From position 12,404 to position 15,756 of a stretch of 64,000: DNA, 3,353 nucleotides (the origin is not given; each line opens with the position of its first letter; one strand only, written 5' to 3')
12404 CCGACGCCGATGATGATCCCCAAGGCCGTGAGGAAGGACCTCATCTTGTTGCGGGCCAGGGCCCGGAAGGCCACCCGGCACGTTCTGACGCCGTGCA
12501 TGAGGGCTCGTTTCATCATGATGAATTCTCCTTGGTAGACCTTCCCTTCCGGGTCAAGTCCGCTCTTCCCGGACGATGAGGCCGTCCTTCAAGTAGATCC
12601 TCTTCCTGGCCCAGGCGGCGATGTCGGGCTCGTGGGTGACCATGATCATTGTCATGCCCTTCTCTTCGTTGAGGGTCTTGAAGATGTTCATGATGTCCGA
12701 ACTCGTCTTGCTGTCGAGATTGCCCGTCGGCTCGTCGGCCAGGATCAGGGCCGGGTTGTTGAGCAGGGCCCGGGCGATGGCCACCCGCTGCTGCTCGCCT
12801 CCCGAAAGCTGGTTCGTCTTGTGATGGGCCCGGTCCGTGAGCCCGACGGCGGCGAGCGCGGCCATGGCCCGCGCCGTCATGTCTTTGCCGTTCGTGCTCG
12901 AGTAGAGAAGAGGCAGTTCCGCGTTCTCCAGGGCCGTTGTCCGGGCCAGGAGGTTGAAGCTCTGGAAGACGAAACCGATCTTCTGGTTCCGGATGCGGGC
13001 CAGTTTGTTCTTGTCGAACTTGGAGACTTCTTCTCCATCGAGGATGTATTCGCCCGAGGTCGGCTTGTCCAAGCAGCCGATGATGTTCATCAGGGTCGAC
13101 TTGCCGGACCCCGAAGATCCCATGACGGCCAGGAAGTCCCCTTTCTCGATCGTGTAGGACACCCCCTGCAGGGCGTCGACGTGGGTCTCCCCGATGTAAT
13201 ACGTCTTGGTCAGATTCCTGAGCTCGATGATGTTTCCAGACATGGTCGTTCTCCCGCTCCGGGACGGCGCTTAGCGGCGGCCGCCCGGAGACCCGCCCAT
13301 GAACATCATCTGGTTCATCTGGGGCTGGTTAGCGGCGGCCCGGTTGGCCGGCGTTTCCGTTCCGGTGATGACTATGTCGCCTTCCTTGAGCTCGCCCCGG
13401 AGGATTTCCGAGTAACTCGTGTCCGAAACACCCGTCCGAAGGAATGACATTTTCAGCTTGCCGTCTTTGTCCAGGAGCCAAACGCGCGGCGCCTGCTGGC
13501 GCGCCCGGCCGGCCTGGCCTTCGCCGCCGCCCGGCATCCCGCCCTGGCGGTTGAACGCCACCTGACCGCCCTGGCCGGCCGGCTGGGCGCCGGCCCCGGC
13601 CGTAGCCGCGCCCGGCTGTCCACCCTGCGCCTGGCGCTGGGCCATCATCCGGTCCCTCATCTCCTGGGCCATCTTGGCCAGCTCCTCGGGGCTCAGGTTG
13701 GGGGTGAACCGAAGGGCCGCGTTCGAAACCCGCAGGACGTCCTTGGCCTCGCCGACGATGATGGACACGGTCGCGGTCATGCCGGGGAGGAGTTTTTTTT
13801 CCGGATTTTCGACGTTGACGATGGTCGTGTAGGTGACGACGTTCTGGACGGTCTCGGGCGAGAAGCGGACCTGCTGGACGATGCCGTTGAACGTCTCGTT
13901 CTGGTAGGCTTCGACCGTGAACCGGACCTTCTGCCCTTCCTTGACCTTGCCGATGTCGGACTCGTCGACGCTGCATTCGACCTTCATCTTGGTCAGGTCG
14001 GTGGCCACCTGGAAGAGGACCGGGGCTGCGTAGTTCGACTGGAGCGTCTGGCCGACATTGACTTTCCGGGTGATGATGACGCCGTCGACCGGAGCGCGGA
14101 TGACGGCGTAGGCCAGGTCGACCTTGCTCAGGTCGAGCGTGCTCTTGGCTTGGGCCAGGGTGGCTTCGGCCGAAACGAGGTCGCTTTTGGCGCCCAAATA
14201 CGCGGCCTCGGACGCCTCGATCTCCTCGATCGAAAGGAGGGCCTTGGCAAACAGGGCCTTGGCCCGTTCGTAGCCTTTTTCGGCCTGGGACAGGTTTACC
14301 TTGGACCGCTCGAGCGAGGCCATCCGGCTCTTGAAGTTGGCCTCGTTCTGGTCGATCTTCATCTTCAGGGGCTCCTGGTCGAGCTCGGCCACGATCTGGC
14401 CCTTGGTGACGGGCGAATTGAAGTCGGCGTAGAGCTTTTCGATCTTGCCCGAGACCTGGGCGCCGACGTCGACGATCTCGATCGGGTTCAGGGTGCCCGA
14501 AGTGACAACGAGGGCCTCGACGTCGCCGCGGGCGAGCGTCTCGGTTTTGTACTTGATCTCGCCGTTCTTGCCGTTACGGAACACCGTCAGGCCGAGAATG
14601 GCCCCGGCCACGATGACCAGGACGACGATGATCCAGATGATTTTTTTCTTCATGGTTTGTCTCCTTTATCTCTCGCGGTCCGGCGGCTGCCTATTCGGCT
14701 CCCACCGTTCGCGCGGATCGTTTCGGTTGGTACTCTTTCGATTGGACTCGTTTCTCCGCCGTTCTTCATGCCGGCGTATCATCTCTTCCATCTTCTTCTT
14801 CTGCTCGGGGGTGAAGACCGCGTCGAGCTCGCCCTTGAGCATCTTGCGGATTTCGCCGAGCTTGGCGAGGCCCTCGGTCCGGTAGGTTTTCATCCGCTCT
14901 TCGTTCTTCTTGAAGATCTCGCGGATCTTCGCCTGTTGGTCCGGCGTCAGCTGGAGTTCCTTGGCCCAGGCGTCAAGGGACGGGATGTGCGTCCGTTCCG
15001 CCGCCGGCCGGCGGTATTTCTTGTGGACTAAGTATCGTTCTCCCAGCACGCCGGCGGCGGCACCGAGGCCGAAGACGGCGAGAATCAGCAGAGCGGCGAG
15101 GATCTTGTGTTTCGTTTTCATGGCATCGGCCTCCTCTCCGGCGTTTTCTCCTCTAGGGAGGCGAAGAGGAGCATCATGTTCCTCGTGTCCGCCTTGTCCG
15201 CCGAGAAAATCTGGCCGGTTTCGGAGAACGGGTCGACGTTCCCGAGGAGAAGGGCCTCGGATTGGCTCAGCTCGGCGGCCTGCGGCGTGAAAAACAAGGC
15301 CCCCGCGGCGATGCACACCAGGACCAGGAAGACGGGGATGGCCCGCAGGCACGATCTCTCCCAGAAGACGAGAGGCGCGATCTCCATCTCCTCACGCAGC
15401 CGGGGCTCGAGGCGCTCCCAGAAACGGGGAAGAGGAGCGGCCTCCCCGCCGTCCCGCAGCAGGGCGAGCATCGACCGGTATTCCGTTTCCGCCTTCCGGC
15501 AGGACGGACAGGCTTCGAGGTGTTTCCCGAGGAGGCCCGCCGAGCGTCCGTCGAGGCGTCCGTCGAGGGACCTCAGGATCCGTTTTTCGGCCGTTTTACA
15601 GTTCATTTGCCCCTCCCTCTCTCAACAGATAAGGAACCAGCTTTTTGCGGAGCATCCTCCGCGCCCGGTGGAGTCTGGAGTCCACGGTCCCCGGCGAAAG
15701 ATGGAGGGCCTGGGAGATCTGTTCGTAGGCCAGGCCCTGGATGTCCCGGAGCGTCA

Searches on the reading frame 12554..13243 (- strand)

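Call 60: search_protein_families(library=pfam, proteins=[window:12554-13243:-], max_evalue=0.00001)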
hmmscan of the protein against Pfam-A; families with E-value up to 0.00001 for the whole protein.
window:12554-13243:- (229 aa): 2 families
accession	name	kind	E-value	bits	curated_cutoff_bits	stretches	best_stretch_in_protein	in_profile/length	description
PF00005.33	ABC_tran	-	2.9e-35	122.3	25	1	25-173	1-136/137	ABC transporter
PF02463.25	SMC_N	-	8.2e-06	25.8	40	0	36-213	25-206/220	RecF/RecN/SMC N terminal domain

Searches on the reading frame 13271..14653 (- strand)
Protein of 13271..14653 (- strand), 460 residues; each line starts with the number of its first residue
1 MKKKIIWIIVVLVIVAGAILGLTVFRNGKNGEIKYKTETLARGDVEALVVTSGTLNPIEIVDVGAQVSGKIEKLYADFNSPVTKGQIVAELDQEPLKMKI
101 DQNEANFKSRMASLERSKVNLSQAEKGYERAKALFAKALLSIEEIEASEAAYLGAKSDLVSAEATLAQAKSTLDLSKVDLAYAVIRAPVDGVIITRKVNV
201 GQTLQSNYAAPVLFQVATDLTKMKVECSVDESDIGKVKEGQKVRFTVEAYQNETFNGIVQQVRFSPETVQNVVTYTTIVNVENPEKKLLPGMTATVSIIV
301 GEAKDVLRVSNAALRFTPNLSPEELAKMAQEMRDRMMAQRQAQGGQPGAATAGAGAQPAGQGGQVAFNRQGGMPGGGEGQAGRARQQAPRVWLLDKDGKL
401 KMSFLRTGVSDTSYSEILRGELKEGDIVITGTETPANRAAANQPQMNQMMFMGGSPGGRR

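Call 60: search_protein_families(library=pfam, proteins=[window:13271-14653:-], max_evalue=0.00001)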
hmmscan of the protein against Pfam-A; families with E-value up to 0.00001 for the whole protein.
window:13271-14653:- (460 aa): 2 families
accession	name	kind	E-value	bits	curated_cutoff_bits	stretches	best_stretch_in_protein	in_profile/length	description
PF16576.10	HlyD_D23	-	5.8e-20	71.9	30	1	59-294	18-214/214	Barrel-sandwich domain of CusB or HlyD membrane-fusion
PF13437.12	HlyD_3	-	5.1e-16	59.8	22.2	1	184-291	1-106/106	HlyD family secretion protein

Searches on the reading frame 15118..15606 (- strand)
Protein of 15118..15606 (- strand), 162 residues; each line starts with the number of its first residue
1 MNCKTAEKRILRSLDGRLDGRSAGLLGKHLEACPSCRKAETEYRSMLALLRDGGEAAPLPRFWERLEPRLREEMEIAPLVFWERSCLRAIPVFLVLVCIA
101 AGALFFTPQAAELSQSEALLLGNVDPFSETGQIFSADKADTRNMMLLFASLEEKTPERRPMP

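Call 60: search_protein_families(library=pfam, proteins=[window:15118-15606:-], max_evalue=0.00001)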
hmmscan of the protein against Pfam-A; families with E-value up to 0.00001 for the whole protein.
window:15118-15606:- (162 aa): 1 family
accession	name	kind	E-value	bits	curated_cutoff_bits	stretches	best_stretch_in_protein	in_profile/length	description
PF13490.11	zf-HC2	-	2.9e-06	27.7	22.2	1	3-37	1-35/35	Putative zinc-finger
